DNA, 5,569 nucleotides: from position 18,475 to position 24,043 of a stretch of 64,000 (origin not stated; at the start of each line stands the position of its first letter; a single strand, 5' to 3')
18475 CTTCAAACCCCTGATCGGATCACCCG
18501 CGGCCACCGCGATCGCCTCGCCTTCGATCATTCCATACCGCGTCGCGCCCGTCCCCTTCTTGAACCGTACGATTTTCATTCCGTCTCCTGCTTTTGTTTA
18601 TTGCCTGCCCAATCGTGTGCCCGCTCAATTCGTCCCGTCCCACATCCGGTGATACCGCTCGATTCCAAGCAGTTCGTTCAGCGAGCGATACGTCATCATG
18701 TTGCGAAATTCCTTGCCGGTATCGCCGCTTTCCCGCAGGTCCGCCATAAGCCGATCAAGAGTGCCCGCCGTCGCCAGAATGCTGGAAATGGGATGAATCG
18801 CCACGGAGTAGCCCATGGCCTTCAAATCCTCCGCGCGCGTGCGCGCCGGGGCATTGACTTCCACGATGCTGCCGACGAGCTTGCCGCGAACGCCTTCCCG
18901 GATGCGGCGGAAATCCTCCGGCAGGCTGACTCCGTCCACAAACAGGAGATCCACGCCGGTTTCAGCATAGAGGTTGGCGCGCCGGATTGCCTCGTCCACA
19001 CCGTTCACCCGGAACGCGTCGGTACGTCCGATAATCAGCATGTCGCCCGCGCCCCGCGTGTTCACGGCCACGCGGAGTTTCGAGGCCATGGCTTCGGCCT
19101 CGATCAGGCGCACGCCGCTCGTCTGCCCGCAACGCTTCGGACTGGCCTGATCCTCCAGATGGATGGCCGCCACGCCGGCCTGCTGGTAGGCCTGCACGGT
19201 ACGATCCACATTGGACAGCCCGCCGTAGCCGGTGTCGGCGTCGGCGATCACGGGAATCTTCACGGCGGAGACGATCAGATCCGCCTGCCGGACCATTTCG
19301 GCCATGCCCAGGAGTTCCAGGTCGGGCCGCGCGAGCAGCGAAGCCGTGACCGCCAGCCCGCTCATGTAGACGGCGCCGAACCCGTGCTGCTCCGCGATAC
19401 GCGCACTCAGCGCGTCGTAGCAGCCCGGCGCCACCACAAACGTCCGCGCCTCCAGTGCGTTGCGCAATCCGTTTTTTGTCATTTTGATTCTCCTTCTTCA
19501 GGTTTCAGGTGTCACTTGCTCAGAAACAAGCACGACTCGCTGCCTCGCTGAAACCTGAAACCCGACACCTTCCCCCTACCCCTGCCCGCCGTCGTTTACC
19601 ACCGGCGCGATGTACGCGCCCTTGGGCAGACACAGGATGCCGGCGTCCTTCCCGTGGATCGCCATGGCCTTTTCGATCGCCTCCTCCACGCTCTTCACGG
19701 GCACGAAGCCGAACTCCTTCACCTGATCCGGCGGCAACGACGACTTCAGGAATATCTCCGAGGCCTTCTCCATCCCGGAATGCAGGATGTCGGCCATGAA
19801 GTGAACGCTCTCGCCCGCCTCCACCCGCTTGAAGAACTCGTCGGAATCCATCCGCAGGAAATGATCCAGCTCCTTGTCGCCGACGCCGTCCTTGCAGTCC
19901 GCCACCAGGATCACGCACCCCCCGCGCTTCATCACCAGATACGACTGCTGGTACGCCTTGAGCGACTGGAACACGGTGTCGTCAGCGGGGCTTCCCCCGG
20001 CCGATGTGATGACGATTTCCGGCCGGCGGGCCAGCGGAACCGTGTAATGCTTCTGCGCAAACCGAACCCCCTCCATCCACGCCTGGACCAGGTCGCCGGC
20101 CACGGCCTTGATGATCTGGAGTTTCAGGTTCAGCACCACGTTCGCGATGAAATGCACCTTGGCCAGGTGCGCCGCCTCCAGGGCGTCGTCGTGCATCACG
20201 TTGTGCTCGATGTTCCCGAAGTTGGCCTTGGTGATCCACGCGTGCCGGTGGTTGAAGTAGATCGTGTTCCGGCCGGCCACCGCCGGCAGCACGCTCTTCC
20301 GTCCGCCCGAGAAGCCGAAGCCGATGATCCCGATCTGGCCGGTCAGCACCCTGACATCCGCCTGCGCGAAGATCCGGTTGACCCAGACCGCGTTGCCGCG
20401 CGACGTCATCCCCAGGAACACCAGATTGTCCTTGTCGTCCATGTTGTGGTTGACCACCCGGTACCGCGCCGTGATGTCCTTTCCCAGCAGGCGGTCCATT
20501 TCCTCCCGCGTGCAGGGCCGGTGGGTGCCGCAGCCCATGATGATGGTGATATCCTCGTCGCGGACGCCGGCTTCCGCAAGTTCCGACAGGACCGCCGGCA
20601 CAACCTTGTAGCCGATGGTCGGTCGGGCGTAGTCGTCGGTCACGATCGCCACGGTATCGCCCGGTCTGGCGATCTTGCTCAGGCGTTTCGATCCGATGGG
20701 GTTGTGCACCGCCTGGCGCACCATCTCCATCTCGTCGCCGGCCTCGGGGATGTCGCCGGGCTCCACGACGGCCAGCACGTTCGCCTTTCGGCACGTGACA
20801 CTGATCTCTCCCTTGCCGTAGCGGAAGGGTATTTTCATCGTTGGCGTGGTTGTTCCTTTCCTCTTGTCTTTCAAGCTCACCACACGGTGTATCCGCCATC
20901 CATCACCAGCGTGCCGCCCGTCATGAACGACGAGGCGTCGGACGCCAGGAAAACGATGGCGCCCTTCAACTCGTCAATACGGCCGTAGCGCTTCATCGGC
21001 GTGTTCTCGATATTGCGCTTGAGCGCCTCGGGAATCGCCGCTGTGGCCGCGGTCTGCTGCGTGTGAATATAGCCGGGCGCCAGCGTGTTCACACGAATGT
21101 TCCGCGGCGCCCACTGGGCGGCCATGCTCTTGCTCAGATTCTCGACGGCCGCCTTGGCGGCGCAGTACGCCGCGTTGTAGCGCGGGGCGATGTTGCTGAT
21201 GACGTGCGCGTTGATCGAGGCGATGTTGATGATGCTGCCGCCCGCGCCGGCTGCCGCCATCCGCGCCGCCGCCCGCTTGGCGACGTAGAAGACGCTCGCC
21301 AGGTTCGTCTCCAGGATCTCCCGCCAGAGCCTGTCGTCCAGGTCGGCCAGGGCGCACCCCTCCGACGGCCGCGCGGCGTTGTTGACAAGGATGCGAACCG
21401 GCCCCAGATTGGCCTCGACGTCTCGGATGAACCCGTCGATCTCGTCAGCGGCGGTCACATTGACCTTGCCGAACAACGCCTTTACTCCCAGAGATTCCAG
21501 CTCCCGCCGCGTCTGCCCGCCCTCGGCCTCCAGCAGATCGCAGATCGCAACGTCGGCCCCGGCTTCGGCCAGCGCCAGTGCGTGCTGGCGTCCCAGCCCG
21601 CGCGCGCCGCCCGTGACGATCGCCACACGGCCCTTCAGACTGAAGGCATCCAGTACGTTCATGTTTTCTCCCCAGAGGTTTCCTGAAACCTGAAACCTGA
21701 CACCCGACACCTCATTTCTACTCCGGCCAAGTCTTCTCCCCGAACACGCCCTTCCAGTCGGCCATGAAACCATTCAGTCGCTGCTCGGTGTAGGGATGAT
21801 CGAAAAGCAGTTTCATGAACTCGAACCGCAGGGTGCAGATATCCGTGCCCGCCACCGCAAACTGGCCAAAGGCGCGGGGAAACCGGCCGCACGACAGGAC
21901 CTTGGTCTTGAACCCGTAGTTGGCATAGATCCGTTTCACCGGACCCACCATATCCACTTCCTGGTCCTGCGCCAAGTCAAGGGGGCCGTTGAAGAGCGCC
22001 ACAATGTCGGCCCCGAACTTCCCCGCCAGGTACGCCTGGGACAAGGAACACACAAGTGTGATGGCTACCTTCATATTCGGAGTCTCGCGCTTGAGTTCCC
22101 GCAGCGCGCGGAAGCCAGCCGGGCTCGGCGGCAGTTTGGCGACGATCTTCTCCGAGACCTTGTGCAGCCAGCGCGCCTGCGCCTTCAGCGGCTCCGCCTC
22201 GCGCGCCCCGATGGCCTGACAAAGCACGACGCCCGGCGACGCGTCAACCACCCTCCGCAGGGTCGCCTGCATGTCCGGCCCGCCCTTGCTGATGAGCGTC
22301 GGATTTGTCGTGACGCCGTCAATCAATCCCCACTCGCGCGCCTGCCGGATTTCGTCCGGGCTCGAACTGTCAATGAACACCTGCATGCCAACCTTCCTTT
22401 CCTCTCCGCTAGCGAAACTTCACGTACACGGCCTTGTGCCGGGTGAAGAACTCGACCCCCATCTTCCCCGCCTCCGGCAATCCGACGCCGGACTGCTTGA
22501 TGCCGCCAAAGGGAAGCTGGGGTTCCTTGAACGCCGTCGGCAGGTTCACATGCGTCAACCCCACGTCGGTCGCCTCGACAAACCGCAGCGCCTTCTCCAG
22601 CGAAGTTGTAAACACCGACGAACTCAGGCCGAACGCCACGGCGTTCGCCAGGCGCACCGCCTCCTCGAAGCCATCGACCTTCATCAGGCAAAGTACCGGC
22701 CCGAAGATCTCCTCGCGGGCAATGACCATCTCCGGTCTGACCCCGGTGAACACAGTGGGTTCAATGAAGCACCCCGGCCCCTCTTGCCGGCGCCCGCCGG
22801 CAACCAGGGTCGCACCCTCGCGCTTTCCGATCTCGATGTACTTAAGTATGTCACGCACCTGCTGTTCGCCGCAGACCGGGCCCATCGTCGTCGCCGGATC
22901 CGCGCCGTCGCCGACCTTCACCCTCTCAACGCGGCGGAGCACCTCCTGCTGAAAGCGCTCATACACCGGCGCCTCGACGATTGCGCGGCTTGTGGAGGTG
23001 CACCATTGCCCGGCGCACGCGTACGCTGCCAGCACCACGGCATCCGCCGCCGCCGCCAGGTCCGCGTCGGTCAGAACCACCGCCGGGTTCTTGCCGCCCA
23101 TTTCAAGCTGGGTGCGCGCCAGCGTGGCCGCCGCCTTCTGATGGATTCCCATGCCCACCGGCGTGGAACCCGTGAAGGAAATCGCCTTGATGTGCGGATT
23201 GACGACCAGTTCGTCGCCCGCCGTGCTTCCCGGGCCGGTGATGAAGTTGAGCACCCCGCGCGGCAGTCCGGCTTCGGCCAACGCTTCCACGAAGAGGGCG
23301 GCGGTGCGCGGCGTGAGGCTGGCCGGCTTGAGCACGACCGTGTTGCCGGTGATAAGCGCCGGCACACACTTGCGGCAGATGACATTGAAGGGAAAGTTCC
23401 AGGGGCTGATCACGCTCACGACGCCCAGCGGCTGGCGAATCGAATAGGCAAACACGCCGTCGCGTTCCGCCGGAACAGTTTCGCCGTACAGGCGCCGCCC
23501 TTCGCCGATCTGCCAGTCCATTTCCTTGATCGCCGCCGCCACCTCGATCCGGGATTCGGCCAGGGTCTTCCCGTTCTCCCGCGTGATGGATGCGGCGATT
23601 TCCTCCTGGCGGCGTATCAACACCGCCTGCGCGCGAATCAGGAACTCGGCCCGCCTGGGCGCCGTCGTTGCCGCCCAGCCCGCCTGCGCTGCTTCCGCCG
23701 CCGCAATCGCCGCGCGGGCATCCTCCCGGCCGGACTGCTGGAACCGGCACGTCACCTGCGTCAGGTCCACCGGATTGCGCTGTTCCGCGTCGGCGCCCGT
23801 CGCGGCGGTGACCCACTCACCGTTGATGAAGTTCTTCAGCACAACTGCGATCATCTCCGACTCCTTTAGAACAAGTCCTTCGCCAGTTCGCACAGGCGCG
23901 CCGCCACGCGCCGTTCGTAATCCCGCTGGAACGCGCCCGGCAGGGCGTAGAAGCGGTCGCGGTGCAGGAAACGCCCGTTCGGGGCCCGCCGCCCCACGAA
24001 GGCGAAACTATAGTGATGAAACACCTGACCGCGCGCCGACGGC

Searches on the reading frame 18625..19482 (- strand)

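Call 8: search_protein_families(library=pfam, proteins=[window:18625-19482:-], max_evalue=0.001)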
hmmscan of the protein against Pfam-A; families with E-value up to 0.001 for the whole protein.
window:18625-19482:- (285 aa): 2 families
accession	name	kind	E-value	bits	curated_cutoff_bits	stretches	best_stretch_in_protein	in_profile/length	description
PF13714.12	PEP_mutase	-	7.7e-42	143.9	31.5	1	10-247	4-237/240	Phosphoenolpyruvate phosphomutase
PF00463.27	ICL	-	1.8e-11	43.7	26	1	76-165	150-242/526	Isocitrate lyase family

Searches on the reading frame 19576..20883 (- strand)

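Call 8: search_protein_families(library=pfam, proteins=[window:19576-20883:-], max_evalue=0.001)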
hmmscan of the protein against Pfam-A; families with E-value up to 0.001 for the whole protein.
window:19576-20883:- (435 aa): 2 families
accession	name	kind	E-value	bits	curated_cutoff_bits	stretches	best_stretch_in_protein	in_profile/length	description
PF09861.14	Lar_N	-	2.6e-61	206.8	23.3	1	22-217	1-196/204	Lactate racemase N-terminal domain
PF21113.2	LarA_C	-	2.8e-17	63.5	25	1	287-423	5-148/152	Lactate racemase C-terminal domain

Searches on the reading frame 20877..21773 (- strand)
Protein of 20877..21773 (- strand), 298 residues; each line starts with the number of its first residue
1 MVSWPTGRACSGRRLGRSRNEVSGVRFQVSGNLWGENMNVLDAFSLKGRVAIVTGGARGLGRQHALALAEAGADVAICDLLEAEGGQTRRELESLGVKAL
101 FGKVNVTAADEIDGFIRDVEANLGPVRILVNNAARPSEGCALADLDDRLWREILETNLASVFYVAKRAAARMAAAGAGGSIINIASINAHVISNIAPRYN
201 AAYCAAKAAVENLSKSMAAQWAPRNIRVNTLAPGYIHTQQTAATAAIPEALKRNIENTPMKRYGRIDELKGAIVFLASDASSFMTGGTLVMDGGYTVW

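Call 8: search_protein_families(library=pfam, proteins=[window:20877-21773:-], max_evalue=0.001)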
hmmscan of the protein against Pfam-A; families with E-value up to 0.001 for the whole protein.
window:20877-21773:- (298 aa): 3 families
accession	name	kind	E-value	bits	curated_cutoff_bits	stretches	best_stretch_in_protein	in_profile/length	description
PF13561.12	adh_short_C2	-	9.9e-60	202.5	27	1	57-296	3-236/236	Enoyl-(Acyl carrier protein) reductase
PF00106.31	adh_short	-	2.1e-47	161.6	26.6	1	49-243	1-189/195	short chain dehydrogenase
PF08659.16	KR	-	1.5e-06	28.7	22.6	1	52-216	4-162/180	KR domain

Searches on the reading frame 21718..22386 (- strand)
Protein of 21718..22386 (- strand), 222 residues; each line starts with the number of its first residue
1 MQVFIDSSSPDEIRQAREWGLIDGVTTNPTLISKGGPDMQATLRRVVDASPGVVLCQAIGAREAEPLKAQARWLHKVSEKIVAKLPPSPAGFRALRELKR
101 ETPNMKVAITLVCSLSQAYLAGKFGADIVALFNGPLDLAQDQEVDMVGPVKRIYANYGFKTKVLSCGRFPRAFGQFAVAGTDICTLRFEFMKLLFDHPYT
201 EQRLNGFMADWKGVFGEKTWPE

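Call 8: search_protein_families(library=pfam, proteins=[window:21718-22386:-], max_evalue=0.001)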
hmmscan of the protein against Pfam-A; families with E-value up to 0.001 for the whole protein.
window:21718-22386:- (222 aa): 1 family
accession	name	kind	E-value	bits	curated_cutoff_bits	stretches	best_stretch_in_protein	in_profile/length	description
PF00923.25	TAL_FSA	-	9.4e-24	84.7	27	1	3-203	1-241/285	Transaldolase/Fructose-6-phosphate aldolase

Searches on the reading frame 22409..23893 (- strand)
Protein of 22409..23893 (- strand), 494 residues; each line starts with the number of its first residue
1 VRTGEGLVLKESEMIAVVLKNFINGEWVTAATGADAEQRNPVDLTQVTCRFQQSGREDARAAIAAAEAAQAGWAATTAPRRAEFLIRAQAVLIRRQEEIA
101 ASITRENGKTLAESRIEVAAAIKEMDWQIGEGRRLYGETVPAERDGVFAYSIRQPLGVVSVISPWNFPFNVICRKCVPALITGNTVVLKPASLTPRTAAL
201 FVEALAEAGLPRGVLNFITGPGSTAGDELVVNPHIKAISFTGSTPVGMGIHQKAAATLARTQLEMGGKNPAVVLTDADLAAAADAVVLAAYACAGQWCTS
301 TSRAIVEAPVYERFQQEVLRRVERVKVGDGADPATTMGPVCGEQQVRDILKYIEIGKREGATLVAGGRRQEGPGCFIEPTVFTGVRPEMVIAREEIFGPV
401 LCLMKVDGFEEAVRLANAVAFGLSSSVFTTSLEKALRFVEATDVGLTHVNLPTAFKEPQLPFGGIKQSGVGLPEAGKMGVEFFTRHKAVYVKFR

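Call 8: search_protein_families(library=pfam, proteins=[window:22409-23893:-], max_evalue=0.001)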
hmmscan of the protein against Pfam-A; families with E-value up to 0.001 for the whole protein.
window:22409-23893:- (494 aa): 1 family
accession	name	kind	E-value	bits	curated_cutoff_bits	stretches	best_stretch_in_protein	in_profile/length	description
PF00171.27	Aldedh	-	2.2e-163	544.6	23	1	27-489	1-461/461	Aldehyde dehydrogenase family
